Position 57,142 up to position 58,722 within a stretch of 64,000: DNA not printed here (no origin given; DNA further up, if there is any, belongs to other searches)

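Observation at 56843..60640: Enoate reductase-like OYE + two-subunit aconitase X operon: candidate CoA-independent dehydration-reduction pathway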

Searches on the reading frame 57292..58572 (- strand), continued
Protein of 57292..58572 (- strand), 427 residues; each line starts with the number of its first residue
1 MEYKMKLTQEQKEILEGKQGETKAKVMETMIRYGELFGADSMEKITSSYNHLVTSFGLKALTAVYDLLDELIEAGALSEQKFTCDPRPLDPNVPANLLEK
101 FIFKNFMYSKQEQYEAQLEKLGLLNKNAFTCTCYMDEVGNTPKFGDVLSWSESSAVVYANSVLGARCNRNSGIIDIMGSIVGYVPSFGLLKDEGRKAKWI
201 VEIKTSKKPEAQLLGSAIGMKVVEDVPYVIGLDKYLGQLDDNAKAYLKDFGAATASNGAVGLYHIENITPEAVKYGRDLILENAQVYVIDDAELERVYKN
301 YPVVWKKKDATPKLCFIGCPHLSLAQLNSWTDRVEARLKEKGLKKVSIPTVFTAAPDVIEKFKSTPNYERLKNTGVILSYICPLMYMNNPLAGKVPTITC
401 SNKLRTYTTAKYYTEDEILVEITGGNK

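Call 93: get_annotated_region(hit=H29, flank=6000)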
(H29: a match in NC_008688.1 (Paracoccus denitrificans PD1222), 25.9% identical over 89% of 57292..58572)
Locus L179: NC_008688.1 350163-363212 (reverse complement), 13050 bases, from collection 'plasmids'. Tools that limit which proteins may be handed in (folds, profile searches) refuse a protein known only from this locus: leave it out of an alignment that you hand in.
description: Paracoccus denitrificans PD1222 plasmid 1, complete sequence
organism: Paracoccus denitrificans PD1222 (NCBI taxid 318586)
taxonomy: Bacteria; Pseudomonadota; Alphaproteobacteria; Rhodobacterales; Paracoccaceae; Paracoccus; Paracoccus denitrificans; Paracoccus denitrificans PD1222
host: -; source: -; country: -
typing (MOB-suite, as given by PLSDB): non-mobilizable; replicon rep_cluster_560,rep_cluster_969
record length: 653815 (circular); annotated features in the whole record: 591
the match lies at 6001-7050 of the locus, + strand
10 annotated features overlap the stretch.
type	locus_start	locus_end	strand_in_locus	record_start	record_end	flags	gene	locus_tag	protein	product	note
CDS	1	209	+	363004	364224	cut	-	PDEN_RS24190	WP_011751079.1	FAD-dependent oxidoreductase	-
CDS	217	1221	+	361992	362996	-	-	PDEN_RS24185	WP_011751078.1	4-hydroxyproline epimerase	-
CDS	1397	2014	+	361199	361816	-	-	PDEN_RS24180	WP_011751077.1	TRAP transporter small permease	-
CDS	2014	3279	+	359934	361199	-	-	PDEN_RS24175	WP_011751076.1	TRAP transporter large permease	GO:0008643 - carbohydrate transport [Evidence IEA]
CDS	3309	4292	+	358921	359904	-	-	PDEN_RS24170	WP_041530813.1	TRAP transporter substrate-binding protein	-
CDS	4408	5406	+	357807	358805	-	-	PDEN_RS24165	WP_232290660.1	Ldh family oxidoreductase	-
CDS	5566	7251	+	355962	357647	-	-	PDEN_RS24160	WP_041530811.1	aconitase X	-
CDS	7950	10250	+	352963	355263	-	-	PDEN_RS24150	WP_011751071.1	caspase family protein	GO:0006508 - proteolysis [Evidence IEA]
CDS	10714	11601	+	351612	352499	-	-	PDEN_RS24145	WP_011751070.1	substrate-binding domain-containing protein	-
CDS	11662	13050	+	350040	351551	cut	-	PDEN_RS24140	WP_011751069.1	sugar ABC transporter ATP-binding protein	-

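Call 94: get_annotated_region(hit=H16, flank=6000)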
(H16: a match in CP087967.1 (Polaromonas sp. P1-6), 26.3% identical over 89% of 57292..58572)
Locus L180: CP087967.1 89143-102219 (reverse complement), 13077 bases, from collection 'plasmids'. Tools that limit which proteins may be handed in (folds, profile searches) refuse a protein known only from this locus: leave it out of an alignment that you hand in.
description: Polaromonas sp. P1-6 plasmid unnamed1, complete sequence
organism: Polaromonas sp. P1-6 (NCBI taxid 2895564)
taxonomy: Bacteria; Pseudomonadota; Betaproteobacteria; Burkholderiales; Comamonadaceae; Polaromonas; Polaromonas sp. P1-6
host: -; source: cell culture,cave ground; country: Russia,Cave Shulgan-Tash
typing (MOB-suite, as given by PLSDB): non-mobilizable
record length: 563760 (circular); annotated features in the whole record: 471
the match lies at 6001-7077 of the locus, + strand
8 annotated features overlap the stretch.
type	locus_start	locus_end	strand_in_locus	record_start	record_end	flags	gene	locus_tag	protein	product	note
CDS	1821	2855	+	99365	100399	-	-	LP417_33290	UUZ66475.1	IS630 family transposase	-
CDS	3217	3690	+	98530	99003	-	-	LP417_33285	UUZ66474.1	DUF5716 family protein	-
CDS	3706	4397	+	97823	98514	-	-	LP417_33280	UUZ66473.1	IS6 family transposase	-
CDS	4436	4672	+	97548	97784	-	-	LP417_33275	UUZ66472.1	hypothetical protein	-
CDS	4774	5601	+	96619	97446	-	-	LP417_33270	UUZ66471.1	tripartite tricarboxylate transporter substrate binding protein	-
CDS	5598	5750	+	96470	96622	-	-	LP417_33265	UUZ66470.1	hypothetical protein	-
CDS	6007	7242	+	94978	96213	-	-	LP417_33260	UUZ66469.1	aconitase X catalytic domain-containing protein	-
CDS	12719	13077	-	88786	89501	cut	-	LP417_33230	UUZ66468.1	IS6 family transposase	-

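Call 113: search_protein_families(library=pfam, proteins=[L172:26852-27760:+, L172:19625-20728:+, L172:10524-11285:-, L172:17789-18859:+, L172:24313-25275:+, L081:16602-17309:+, L084:4584-5627:+, L084:12189-13679:+], max_evalue=0.000001)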
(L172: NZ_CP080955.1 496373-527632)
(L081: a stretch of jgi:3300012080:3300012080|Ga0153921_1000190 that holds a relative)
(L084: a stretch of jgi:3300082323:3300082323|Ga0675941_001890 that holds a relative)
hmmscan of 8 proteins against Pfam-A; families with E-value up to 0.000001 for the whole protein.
L172:26852-27760:+ (303 aa): 1 family
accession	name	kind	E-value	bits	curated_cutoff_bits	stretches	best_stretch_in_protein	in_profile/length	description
PF02900.23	LigB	-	1.6e-27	96.7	26.3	1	14-286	4-268/269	Catalytic LigB subunit of aromatic ring-opening dioxygenase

L172:19625-20728:+ (368 aa): 3 families
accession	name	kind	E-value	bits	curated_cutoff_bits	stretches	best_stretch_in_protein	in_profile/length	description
PF08240.17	ADH_N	-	2.4e-23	82.8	23.5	1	28-156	2-104/104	Alcohol dehydrogenase GroES-like domain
PF00107.32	ADH_zinc_N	-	1.2e-13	51.6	31.8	1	196-326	2-126/129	Zinc-binding dehydrogenase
PF13602.12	ADH_zinc_N_2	-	4.6e-08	34.5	27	1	248-357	16-126/134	Zinc-binding dehydrogenase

L172:10524-11285:- (254 aa): 3 families
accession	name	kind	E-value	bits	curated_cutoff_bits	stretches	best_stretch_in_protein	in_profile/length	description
PF13561.12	adh_short_C2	-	1.6e-49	169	27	1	12-251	1-234/236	Enoyl-(Acyl carrier protein) reductase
PF00106.31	adh_short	-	2e-47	161.6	26.6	1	6-201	1-191/195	short chain dehydrogenase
PF08659.16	KR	-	6.5e-08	33.1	22.6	1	8-185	3-174/180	KR domain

L172:17789-18859:+ (357 aa): 1 family
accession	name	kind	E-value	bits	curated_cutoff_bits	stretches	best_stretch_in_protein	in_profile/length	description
PF00296.26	Bac_luciferase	-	2.3e-32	113.1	27.9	1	13-330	25-313/314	Luciferase-like monooxygenase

L172:24313-25275:+ (321 aa): 2 families
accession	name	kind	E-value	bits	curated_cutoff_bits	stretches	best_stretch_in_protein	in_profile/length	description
PF01370.27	Epimerase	-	1.1e-18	68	20.9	1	1-208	4-240/240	NAD dependent epimerase/dehydratase family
PF13460.12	NAD_binding_10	-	6.2e-08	33.2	27.2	1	2-142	1-142/184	NAD(P)H-binding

L081:16602-17309:+ (236 aa): 0 families

L084:4584-5627:+ (348 aa): 1 family
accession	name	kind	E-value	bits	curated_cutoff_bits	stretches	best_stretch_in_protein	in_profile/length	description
PF09505.15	Dimeth_Pyl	-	2.4e-137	458.7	25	1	3-348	2-353/463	Dimethylamine methyltransferase (Dimeth_PyL)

L084:12189-13679:+ (497 aa): 1 family
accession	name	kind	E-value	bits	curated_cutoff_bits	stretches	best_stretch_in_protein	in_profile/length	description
PF06253.16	MTTB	-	2.8e-93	313.1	25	1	18-491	31-499/500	Trimethylamine methyltransferase (MTTB)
